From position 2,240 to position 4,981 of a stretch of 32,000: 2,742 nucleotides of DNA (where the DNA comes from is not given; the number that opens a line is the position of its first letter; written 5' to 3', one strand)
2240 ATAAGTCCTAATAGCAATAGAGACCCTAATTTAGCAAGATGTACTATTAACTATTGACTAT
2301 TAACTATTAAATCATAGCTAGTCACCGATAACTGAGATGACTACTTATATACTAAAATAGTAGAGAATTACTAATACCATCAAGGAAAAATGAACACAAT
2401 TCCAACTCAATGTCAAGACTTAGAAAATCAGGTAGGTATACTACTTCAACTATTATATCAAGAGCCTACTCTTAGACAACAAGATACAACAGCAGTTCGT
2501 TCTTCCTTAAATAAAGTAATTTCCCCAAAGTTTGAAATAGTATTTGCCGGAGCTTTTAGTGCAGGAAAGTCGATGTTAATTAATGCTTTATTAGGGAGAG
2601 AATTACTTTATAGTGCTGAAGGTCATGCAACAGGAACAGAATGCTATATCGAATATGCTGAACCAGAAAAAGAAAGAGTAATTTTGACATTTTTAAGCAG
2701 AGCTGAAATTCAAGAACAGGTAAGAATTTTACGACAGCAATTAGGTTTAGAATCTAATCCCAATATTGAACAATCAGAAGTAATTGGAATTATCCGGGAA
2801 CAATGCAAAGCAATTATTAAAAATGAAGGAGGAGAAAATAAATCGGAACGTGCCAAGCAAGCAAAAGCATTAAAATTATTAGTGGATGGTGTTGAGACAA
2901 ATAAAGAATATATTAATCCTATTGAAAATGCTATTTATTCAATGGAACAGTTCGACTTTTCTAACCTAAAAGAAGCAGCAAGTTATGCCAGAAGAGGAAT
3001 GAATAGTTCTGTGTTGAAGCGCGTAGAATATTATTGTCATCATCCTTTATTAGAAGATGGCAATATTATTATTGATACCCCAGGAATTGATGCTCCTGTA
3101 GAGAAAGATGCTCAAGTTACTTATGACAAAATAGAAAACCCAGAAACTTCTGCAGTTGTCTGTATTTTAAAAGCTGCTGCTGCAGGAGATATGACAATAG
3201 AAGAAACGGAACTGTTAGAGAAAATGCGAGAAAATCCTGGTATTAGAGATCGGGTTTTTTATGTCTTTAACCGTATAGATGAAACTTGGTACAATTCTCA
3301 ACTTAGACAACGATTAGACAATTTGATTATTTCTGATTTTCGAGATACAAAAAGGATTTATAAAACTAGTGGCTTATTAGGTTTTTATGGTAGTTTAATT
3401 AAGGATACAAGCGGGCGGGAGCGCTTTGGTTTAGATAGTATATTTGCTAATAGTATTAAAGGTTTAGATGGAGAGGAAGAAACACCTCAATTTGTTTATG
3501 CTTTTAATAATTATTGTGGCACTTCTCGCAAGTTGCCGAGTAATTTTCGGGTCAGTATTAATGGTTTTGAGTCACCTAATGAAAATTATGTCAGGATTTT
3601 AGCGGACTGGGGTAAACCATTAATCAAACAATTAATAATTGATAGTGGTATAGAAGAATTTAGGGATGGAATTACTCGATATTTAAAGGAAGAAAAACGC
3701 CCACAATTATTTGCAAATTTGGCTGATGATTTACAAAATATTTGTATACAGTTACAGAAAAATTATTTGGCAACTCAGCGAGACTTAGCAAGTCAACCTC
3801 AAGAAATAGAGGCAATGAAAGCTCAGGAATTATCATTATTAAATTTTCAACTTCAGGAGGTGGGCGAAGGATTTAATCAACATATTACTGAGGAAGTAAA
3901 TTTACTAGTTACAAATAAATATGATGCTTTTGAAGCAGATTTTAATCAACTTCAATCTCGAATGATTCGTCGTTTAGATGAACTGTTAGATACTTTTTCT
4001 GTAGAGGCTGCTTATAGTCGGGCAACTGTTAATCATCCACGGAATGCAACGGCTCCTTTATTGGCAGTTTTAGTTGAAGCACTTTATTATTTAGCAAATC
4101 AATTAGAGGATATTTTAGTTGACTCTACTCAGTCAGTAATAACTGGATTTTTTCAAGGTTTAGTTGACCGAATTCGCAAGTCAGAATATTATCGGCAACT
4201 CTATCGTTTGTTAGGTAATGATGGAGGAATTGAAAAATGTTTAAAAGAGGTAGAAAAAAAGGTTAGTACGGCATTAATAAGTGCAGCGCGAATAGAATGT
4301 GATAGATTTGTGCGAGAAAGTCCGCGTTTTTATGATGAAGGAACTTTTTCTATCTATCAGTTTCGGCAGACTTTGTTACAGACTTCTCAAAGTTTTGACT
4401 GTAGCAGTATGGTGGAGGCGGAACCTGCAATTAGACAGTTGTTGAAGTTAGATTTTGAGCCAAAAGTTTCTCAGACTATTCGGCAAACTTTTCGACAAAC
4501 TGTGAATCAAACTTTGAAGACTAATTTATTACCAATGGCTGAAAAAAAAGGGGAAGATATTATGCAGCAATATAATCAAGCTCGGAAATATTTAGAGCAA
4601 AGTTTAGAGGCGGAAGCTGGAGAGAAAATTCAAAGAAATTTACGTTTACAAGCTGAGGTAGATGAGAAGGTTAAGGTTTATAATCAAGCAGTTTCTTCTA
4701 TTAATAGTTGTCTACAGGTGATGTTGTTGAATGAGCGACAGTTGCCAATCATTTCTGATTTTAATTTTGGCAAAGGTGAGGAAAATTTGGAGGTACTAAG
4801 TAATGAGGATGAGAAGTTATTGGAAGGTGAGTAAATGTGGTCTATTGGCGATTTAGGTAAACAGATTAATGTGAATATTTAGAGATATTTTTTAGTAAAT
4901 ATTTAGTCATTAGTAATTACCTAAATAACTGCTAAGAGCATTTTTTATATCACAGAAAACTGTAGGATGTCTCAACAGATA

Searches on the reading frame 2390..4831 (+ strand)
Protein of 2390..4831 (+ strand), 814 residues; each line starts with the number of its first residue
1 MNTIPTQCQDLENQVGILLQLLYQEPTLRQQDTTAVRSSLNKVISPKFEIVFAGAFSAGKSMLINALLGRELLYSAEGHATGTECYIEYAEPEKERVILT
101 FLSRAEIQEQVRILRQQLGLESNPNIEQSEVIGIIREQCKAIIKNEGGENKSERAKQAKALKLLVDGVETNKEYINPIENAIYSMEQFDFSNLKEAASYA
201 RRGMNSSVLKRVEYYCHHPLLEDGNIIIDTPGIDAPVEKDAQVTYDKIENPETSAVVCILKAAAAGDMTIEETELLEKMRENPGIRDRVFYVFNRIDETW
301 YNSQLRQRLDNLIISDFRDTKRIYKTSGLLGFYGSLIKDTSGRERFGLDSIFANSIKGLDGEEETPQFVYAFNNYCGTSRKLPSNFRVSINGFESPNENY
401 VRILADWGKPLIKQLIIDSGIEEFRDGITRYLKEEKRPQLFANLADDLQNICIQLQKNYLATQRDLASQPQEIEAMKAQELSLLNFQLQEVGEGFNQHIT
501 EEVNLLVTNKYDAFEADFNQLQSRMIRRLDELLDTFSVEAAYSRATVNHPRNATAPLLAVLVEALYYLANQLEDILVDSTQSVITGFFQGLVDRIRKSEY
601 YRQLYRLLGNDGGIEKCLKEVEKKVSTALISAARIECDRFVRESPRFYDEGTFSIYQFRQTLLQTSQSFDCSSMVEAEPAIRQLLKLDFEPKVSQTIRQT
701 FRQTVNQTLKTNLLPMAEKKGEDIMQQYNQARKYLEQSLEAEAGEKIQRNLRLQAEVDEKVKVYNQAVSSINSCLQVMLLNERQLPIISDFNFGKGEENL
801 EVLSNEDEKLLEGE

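Call 13: find_related_loci(query=window:2390-4831:+, collection=genome_contigs, flank=10000)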
Query window:2390-4831:+ (814 aa) in genome_contigs; peptide patterns used: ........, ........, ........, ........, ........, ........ (x = any residue, [..] = any of these).
160 stretches matched a pattern; 136 encode a relative of the query (tblastn E <= 1e-3); the best 80 are kept; 80 distinct loci.
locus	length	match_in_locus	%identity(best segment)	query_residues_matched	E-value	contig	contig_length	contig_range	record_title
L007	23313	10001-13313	94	1-814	0e+0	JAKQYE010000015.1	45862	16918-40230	MAG: Trichodesmium sp. MAG_R02 MAG_R02_15, whole genome shotgun sequence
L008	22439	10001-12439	91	1-813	0e+0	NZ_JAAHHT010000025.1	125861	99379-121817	MAG: Okeania sp. SIO3I5 3I5_NODE_25, whole genome shotgun sequence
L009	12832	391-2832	91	1-814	0e+0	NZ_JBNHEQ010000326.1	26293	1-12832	Dapis sp. BLCC M172 NODE_580_length_26293_cov_52.279747, whole genome shotgun sequence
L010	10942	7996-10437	90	1-814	0e+0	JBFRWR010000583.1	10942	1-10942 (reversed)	MAG: Trichodesmium sp. isolate 02_in_wi_sediment_bin.5 02InWiSedB5_c_000000263907, whole genome shotgun sequence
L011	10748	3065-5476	91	1-804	0e+0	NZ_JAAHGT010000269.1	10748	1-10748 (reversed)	MAG: Okeania sp. SIO2F4 2F4_NODE_269, whole genome shotgun sequence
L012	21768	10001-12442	89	1-814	0e+0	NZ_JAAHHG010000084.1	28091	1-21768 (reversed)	MAG: Okeania sp. SIO3B5 3B5_NODE_84, whole genome shotgun sequence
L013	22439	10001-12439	89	1-813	0e+0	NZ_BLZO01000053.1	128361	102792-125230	Okeania sp. KiyG1 sequence053, whole genome shotgun sequence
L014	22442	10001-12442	88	1-814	0e+0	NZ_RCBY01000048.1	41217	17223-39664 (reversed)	Okeania hirsuta strain PAB10Feb10-1 PAB_NODE_48, whole genome shotgun sequence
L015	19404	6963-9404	88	1-814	0e+0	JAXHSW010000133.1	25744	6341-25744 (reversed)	MAG: Cyanobacteriota bacterium isolate MAG08_tar_biofilm MAG08_133, whole genome shotgun sequence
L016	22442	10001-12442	88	1-814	0e+0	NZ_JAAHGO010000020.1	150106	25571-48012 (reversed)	MAG: Okeania sp. SIO2C9 2C9_NODE_20, whole genome shotgun sequence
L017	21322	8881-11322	88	1-814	0e+0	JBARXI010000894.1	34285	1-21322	MAG: Microcoleaceae cyanobacterium isolate MFD12174_ilm_asm_bin4 k127_43792, whole genome shotgun sequence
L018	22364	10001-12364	79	1-789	0e+0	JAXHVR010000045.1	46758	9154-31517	MAG: Cyanobacteriota bacterium isolate MAG82_tar_biofilm MAG82_45, whole genome shotgun sequence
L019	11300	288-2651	78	1-789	0e+0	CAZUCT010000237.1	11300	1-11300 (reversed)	MAG TPA_asm: uncultured bacterium isolate SRP141376_co3_269 genome assembly, contig: NODE_15830_length_11300_cov_64.2749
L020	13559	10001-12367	78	1-789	0e+0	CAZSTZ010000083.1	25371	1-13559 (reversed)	MAG TPA_asm: uncultured bacterium isolate binchicken_co405_168 genome assembly, contig: NODE_2755_length_25371_cov_11.71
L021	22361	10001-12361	75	1-788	0e+0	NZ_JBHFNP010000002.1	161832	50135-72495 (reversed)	Microseira sp. BLCC-F43 bin1.fa-2, whole genome shotgun sequence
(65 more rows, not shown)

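Call 52: search_protein_families(library=pfam, proteins=[window:2390-4831:+], max_evalue=0.1)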
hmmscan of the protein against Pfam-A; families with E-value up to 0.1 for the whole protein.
window:2390-4831:+ (814 aa): 4 families
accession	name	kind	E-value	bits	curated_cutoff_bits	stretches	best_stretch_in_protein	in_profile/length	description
PF00350.29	Dynamin_N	-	1.6e-16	61.3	27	1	50-292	1-164/168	Dynamin family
PF01926.29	MMR_HSR1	-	3.7e-07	30.7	21.9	1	49-178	1-92/113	50S ribosome-binding GTPase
PF03193.22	RsgA_GTPase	-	0.0053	17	30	0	31-71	91-130/174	RsgA GTPase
PF00009.33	GTP_EFTU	-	0.074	13.1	26.5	0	49-109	5-66/188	Elongation factor Tu GTP binding domain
